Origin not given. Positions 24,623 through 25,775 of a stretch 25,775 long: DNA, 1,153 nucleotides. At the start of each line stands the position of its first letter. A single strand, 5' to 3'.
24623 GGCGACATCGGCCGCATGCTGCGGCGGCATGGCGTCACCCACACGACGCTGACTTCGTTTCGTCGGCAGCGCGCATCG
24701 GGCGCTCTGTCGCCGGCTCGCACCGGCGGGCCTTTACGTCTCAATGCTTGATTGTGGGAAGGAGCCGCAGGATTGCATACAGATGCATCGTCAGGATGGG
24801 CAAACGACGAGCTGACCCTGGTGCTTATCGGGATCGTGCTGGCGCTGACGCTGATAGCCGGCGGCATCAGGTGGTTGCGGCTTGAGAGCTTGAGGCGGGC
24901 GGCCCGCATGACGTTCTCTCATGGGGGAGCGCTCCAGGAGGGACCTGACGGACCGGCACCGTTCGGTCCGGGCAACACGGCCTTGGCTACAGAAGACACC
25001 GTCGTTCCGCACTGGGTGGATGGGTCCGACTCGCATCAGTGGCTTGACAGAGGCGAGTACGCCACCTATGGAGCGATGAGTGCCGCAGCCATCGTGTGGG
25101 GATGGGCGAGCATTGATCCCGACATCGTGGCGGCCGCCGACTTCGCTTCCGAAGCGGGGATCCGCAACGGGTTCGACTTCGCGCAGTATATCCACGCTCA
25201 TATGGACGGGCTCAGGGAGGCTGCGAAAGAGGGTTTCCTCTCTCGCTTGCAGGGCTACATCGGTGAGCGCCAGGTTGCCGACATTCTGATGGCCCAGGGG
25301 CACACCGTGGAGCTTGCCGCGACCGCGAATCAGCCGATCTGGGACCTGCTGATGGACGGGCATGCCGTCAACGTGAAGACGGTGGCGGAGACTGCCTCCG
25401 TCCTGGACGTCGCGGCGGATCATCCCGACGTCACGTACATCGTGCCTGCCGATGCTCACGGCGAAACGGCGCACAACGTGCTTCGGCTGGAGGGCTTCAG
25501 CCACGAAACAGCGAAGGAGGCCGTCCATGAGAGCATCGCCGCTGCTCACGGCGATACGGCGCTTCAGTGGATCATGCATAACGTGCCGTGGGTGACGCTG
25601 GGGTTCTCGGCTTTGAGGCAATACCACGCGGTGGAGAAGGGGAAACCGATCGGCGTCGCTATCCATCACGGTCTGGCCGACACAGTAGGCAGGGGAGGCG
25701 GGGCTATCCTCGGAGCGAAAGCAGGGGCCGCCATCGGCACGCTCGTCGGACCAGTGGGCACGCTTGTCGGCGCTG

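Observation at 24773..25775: Membrane-anchored protein with a NERD/YraN-like nuclease-fold motif and a C-terminal glycine zipper (partial, runs off the window)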

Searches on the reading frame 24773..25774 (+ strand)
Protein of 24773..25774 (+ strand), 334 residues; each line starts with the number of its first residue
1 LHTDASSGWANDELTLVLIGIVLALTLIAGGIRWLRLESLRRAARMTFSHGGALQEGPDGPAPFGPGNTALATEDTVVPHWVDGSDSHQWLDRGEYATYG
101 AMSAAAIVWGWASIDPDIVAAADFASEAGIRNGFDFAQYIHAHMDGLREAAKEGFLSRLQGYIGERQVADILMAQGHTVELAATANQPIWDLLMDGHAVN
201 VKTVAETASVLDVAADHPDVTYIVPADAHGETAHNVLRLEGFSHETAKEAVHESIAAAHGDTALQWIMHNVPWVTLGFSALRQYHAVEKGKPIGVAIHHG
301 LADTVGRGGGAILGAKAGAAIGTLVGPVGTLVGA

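Call 6: search_protein_families(library=pfam, proteins=[window:24773-25774:+], max_evalue=1)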
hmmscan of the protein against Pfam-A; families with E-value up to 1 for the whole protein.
window:24773-25774:+ (334 aa): 4 families
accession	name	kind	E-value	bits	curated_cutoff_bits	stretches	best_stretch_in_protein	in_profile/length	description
PF12324.14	HTH_15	-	0.014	16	27.2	1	167-209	5-46/74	Helix-turn-helix domain of alkylmercury lyase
PF13488.11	Gly-zipper_Omp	-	0.045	14.1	25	1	309-334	1-28/46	Glycine zipper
PF22562.2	UBA_7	-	0.14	12.6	27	1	241-270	12-40/48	UBA-like domain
PF21508.2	MenC_N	-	0.2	12.2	27.3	1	236-280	45-89/94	MenC, N-terminal domain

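Call 7: search_protein_families(library=padloc, proteins=[window:24773-25774:+], max_evalue=1)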
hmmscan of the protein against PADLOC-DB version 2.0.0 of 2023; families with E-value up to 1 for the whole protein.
window:24773-25774:+ (334 aa): 2 families
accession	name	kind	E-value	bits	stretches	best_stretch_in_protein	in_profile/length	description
PDLC04784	PDC-M72B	-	1.4e-06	26.5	1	140-258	26-149/193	-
PDLC04785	PDC-M72B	-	0.00047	18.2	1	140-255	26-146/168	-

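Call 8: search_protein_families(library=ncbifam, proteins=[window:24773-25774:+], max_evalue=1)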
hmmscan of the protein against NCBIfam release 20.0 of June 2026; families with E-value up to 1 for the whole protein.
window:24773-25774:+ (334 aa): 0 families

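Call 9: find_homologous_proteins(query=window:24773-25774:+)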
Query window:24773-25774:+ (334 aa): 23 proteins with E <= 0.001 among 8000 candidates.
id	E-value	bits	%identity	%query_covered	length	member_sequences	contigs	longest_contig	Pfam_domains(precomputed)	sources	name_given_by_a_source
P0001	7.4e-217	737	100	100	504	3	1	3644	PF13488.12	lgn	-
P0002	6.1e-113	396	60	96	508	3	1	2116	PF21724.3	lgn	-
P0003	5.7e-107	376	57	96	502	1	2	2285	-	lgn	-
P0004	3.2e-86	308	59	70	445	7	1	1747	-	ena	-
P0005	1.1e-83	300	56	73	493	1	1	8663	-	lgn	-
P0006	1.2e-78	283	45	94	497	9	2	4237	-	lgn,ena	-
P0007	5.3e-77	278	44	96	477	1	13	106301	-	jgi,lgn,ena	-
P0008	8.5e-75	270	53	72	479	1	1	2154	-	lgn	-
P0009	1.6e-72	263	86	42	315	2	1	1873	-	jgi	jgi:hypothetical protein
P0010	1.7e-71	259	43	96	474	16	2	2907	-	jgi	-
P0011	7.2e-71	257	50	73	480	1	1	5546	-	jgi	jgi:hypothetical protein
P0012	9.0e-69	251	50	72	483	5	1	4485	PF13488.12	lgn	-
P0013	2.0e-68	249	42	100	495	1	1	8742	-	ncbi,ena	-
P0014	2.2e-67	246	47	73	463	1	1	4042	PF13488.12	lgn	-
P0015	5.1e-67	245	49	72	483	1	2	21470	PF21724.3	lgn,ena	-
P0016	1.6e-65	240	47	72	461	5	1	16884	PF13488.12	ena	-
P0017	7.1e-65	238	47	72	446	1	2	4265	PF13488.12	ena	-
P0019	1.1e-61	227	46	64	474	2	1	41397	-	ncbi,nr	ncbi:MAG: hypothetical protein KBC96_12140 [Armatimonadetes bacterium]|nr:hypothetical protein [Arma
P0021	5.6e-61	225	47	73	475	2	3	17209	-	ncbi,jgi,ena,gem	-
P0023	1.8e-18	85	33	67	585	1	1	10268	-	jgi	jgi:hypothetical protein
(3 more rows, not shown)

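Call 10: search_solved_structures(query=window:24773-25774:+, max_evalue=10)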
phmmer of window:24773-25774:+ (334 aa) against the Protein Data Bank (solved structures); distinct sequences matched with E-value up to 10: 5.
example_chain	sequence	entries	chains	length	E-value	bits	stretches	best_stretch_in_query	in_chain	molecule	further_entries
8pv8_LH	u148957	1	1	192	0.22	14.1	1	129-200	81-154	60S ribosomal protein l9-like protein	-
7olc_LH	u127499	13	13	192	0.22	14.1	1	129-200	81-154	60S ribosomal protein l9-like protein | uL6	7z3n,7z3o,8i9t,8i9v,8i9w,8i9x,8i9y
8pv1_LH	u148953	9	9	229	0.37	13.4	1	129-200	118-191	60S ribosomal protein l9-like protein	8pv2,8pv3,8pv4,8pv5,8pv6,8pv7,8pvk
7old_LH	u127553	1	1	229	0.37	13.4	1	129-200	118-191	60S ribosomal protein l9-like protein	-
7pzy_q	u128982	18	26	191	1.9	11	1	129-199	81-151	Ribosomal 60S subunit protein L9B | 60S ribosomal protein L9-B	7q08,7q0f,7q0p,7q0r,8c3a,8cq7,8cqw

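Call 12: search_protein_families(library=pfam, proteins=[P0001, P0002, P0015, P0007, P0023], max_evalue=0.1)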
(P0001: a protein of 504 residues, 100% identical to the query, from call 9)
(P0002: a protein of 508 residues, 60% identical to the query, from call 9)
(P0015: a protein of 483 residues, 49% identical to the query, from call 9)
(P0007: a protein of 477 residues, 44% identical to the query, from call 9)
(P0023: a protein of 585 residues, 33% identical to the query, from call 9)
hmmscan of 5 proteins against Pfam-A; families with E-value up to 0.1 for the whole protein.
P0001 (504 aa): 3 families
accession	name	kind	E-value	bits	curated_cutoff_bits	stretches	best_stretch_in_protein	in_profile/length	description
PF13488.11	Gly-zipper_Omp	-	1e-06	29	25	1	309-347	1-41/46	Glycine zipper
PF21724.2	DUF6861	-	7.7e-05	22.7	28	1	307-347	43-83/194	Family of unknown function (DUF6861)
PF12324.14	HTH_15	-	0.014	16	27.2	1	167-209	5-46/74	Helix-turn-helix domain of alkylmercury lyase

P0002 (508 aa): 3 families
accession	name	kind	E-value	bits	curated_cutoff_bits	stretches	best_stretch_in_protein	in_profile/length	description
PF21724.2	DUF6861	-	5.4e-06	26.4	28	1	308-392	44-124/194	Family of unknown function (DUF6861)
PF12324.14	HTH_15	-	0.0086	16.6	27.2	1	169-209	7-46/74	Helix-turn-helix domain of alkylmercury lyase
PF06305.16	LapA_dom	-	0.009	16.3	28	1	330-368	23-63/64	Lipopolysaccharide assembly protein A domain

P0015 (483 aa): 3 families
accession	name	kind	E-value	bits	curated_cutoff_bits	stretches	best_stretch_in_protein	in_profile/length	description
PF21724.2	DUF6861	-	2e-05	24.6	28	1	260-334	43-114/194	Family of unknown function (DUF6861)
PF13488.11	Gly-zipper_Omp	-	3.4e-05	24.1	25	1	262-300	1-41/46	Glycine zipper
PF20721.2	C19orf12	-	0.0041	17.4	30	1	239-308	28-90/163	C19orf12-like protein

P0007 (477 aa): 1 family
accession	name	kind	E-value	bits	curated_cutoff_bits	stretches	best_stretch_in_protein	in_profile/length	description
PF20721.2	C19orf12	-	0.015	15.6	30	1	265-311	34-76/163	C19orf12-like protein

P0023 (585 aa): 2 families
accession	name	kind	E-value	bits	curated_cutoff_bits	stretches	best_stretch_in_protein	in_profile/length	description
PF13488.11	Gly-zipper_Omp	-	0.00022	21.5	25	1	292-332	1-42/46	Glycine zipper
PF13441.11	Gly-zipper_YMGG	-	0.076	13.2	28.9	0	291-330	4-44/45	YMGG-like Gly-zipper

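Call 13: search_protein_families(library=padloc, proteins=[P0001, P0002, P0007, P0013, P0019, P0023], max_evalue=0.1)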
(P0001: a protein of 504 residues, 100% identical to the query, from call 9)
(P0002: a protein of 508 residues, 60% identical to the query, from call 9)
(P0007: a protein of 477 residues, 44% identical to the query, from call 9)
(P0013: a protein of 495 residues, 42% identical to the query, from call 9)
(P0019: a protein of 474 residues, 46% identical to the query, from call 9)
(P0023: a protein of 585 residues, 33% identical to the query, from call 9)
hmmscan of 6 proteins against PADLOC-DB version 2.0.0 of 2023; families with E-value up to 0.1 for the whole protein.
P0001 (504 aa): 3 families
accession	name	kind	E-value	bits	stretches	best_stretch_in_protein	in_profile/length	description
PDLC04784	PDC-M72B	-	3.7e-06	25.1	1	140-258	26-149/193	-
PDLC04785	PDC-M72B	-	0.00081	17.4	1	140-255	26-146/168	-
PDLC04407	PDC-M09A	-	0.013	13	1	309-380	151-224/282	-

P0002 (508 aa): 2 families
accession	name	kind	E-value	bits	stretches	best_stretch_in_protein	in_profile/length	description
PDLC03841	LeoBC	-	0.00024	18.3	1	311-408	468-568/601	-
PDLC04784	PDC-M72B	-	0.0031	15.5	1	140-257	26-148/193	-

P0007 (477 aa): 1 family
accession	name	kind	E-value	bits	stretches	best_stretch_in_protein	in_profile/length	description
PDLC04785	PDC-M72B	-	0.053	11.5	0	111-224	28-146/168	-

P0013 (495 aa): 2 families
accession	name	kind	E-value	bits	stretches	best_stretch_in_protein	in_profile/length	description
PDLC04785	PDC-M72B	-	0.012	13.6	1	139-198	38-102/168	-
PDLC04784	PDC-M72B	-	0.037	12.1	1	128-183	28-84/193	-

P0019 (474 aa): 3 families
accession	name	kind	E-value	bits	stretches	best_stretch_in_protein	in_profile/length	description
PDLC04784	PDC-M72B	-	1.4e-07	29.8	1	116-221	38-147/193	-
PDLC03841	LeoBC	-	0.00049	17.3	1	274-372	457-561/601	-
PDLC04785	PDC-M72B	-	0.0018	16.3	1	107-220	29-146/168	-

P0023 (585 aa): 1 family
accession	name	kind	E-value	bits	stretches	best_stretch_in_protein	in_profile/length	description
PDLC03842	LeoB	-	0.0096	12.8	1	299-372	446-523/568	-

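Call 17: find_encoding_contigs(protein=P0001, flank=10000)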
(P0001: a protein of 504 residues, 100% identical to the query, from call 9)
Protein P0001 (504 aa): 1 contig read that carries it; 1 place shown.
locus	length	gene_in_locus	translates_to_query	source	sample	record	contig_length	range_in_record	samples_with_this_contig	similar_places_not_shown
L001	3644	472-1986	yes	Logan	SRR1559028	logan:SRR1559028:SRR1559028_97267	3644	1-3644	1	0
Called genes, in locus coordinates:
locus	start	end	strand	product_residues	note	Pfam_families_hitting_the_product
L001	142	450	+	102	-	-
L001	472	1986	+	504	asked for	PF13488:Gly-zipper_Omp (weak)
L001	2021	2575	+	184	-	-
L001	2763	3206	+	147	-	-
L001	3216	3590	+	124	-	-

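Call 18: find_encoding_contigs(protein=P0007, flank=8000, max_places=4)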
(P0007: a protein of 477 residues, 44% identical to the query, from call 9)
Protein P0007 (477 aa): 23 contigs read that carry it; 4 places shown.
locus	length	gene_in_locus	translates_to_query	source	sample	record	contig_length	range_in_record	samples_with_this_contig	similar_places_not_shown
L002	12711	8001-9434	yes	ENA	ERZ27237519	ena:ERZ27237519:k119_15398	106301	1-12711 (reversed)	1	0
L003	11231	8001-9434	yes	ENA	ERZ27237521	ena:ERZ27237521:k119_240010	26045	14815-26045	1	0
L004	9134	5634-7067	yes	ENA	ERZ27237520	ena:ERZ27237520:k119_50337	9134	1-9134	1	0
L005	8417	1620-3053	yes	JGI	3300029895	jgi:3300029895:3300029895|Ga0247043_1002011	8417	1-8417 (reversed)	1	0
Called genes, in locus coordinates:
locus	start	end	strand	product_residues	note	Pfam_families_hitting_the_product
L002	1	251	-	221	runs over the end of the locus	-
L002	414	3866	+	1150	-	PF27260:Y4jQ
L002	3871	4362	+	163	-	PF00072:Response_reg (weak)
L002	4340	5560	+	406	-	PF00072:Response_reg (weak), PF01048:PNP_UDP_1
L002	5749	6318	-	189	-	PF00239:Resolvase, PF02796:HTH_7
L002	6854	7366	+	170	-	-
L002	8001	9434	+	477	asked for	-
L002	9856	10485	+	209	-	PF14559:TPR_19 (faint), PF07719:TPR_2 (faint), PF13181:TPR_8 (faint), PF13428:TPR_14 (faint)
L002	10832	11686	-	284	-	PF13814:Replic_Relax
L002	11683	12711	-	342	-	?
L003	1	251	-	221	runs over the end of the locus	-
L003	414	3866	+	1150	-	PF27260:Y4jQ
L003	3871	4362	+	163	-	PF00072:Response_reg (weak)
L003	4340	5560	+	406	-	PF00072:Response_reg (weak), PF01048:PNP_UDP_1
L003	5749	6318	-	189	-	PF00239:Resolvase, PF02796:HTH_7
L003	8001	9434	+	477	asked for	-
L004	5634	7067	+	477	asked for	-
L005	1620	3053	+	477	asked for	-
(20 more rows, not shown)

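Call 19: find_encoding_contigs(protein=P0019, flank=8000, max_places=3)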
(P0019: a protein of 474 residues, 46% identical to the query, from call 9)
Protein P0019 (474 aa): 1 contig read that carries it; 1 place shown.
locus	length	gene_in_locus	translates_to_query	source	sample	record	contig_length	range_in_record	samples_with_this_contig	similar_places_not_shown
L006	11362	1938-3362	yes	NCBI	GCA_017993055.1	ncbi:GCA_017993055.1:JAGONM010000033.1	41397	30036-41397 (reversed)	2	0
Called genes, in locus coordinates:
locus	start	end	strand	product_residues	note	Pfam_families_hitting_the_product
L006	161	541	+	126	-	-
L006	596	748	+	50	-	-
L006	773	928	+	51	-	-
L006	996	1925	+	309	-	PF08902:DUF1848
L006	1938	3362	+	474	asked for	-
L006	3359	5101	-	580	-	PF12796:Ank_2, PF13637:Ank_4 (weak), PF13857:Ank_5, PF00023:Ank (weak), PF12796:Ank_2, PF13637:Ank_4, PF12796:Ank_2, PF12796:Ank_2, +9 more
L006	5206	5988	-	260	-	PF06956:RtcR (weak), PF02954:HTH_8 (faint)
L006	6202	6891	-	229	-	PF26468:GIY_YIG_3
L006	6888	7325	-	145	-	PF21818:DUF6884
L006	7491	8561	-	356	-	PF01939:NucS_C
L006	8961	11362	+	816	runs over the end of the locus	PF12161:HsdM_N, PF02384:N6_Mtase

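Call 20: find_encoding_contigs(protein=P0015, flank=8000, max_places=3)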
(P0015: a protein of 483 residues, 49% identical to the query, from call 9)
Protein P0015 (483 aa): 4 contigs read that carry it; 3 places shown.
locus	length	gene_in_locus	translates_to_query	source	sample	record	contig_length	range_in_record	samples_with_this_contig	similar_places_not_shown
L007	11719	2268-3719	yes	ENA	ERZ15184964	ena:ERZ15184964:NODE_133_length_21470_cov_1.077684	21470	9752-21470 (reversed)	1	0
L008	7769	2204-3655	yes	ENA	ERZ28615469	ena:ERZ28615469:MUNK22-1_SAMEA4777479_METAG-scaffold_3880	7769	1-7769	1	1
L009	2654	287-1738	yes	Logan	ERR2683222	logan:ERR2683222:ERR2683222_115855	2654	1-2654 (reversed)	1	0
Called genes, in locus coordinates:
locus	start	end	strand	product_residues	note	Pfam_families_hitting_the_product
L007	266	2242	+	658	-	PF14362:DUF4407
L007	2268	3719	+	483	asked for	PF21724:DUF6861 (weak)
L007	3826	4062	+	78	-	PF14020:DUF4236 (weak)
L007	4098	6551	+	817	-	PF00580:UvrD-helicase, PF13245:AAA_19, PF13361:UvrD_C (weak)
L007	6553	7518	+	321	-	-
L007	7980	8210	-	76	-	-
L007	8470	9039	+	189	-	-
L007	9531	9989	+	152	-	PF06250:YhcG_C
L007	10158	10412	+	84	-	-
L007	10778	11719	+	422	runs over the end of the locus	PF13245:AAA_19 (weak), PF00004:AAA (weak), PF07728:AAA_5, PF28529:McrB_lid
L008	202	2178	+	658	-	PF14362:DUF4407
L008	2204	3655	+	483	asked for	PF21724:DUF6861 (weak)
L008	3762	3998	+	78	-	PF14020:DUF4236 (weak)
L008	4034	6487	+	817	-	PF00580:UvrD-helicase, PF13245:AAA_19, PF13361:UvrD_C (weak)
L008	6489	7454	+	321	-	-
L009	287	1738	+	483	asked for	PF21724:DUF6861 (weak)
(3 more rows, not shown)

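Call 25: predict_structure(alignment_id=A1)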
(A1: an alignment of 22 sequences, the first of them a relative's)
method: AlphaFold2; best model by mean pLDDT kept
length: 504 residues; sequences in the alignment: 22
mean_pLDDT: 82.1   pTM: 0.57
mean pLDDT of the five models: 82.1, 79.9, 79.3, 75.8, 71.7
residues with pLDDT >= 90: 182; 70-90: 251; 50-70: 37; < 50: 34
segments of 3 or more residues with pLDDT < 50: 1-3, 54-57, 59-84
pLDDT, mean of each block of 10 residues (from residue 1): 49 84 91 91 84 48 39 37 55 76 80 87 83 87 80 87 90 93 71 90 87 88 91 90 89 84 76 82 85 86 81 71 64 76 85 94 96 93 92 94 89 90 91 91 94 95 91 91 93 82 67
secondary structure, 60 per line:
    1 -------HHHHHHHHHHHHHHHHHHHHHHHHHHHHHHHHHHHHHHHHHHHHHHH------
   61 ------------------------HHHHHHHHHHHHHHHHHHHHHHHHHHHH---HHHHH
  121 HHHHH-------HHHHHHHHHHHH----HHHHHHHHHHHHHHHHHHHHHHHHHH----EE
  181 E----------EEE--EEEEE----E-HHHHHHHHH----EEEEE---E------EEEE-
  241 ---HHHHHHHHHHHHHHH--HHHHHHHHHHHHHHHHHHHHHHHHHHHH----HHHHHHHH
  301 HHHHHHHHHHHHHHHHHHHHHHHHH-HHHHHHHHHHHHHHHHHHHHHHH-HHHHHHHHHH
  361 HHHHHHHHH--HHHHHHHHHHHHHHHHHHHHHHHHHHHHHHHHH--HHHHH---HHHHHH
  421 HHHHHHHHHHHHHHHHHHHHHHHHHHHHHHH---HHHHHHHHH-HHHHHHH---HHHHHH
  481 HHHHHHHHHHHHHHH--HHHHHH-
elements in order: H8-54 H85-112 H116-125 H133-144 H149-174 E179-181 E192-194 E197-201 H208-216 E221-225 E236-239 H244-258 H261-288 H293-325 H327-349 H351-369 H372-404 H407-411 H415-451 H455-463 H465-471 H475-495 H498-503

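Call 28: fold_search(model_id=the predicted structure, library=pdb)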
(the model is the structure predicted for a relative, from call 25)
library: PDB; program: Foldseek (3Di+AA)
matches with E <= 10: 222; with E <= 0.001: 0
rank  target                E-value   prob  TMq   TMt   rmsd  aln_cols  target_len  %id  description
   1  3zdq                  2.7e-01  0.23  0.11  0.10  27.5       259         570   15  STRUCTURE OF THE HUMAN MITOCHONDRIAL ABC TRANSPORTER, ABCB10 (NUCLEOTIDE-FREE FORM) (released 2013-01-23)
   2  4ayt                  3.7e-01  0.14  0.08  0.08  28.0       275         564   13  STRUCTURE OF THE HUMAN MITOCHONDRIAL ABC TRANSPORTER, ABCB10 (released 2012-07-11)
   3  5mkk_A                4.2e-01  0.16  0.11  0.10  28.2       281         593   13  Crystal structure of the heterodimeric ABC transporter TmrAB, a homolog of the antigen translocation complex TAP (released 2017-01-18)
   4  4ayx                  5.5e-01  0.16  0.11  0.10  27.4       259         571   14  STRUCTURE OF THE HUMAN MITOCHONDRIAL ABC TRANSPORTER, ABCB10 (ROD FORM B) (released 2012-07-11)
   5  9cup_C                5.5e-01  0.14  0.11  0.10  26.9       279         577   11  BmrCD in inward-facing conformation bound to Hoechsts (released 2025-08-13)
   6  8t4h_B                6.0e-01  0.10  0.09  0.09  29.0       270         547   14  Transporter associated with antigen processing (TAP) bound to the 8-mer peptide RRYQSTEL (released 2024-06-19)
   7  7pro_A                7.2e-01  0.06  0.09  0.08  33.7       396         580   10  Structure of CtAtm1 in the inward-open with Glutathione-complexed [2Fe-2S] cluster bound (released 2022-08-10)
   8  8fbi                  9.0e-01  0.23  0.14  0.24  32.3       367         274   11  Improving the secretion of designed protein assemblies through negative design of cryptic transmembrane domains (released 2023-03-22)
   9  4myc_A                9.4e-01  0.10  0.11  0.10  28.4       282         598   10  Structure of the mitochondrial ABC transporter, Atm1 (released 2014-03-26)
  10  7pqx_A                1.0e+00  0.07  0.09  0.08  28.3       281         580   12  Structure of CtAtm1 in the inward-facing open conformation (released 2022-08-10)
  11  9fur_A                1.1e+00  0.13  0.12  0.11  26.2       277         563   12  MsbA in LMNG inward-facing narrow (released 2025-03-19)
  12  9cur_D                1.1e+00  0.12  0.12  0.10  28.0       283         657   10  BmrCD in the inward-facing conformation bound to Hoechsts and lipids (released 2025-08-13)
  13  4ry2_A                1.1e+00  0.11  0.11  0.08  27.6       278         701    8  Crystal structure of the peptidase-containing ABC transporter PCAT1 (released 2015-07-22)
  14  7ocy_A                1.1e+00  0.09  0.09  0.08  30.3       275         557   11  Enterococcus faecalis EfrCD in complex with a nanobody (released 2022-05-18)
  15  4ayw                  1.1e+00  0.08  0.09  0.08  27.1       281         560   14  STRUCTURE OF THE HUMAN MITOCHONDRIAL ABC TRANSPORTER, ABCB10 (PLATE FORM) (released 2012-07-11)
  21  2ost_C                1.6e+00  0.97  0.08  0.29   1.7        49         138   24  The structure of a bacterial homing endonuclease : I-Ssp6803I (released 2007-03-20)
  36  2ost_B                2.5e+00  0.96  0.09  0.28   1.5        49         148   22  The structure of a bacterial homing endonuclease : I-Ssp6803I (released 2007-03-20)
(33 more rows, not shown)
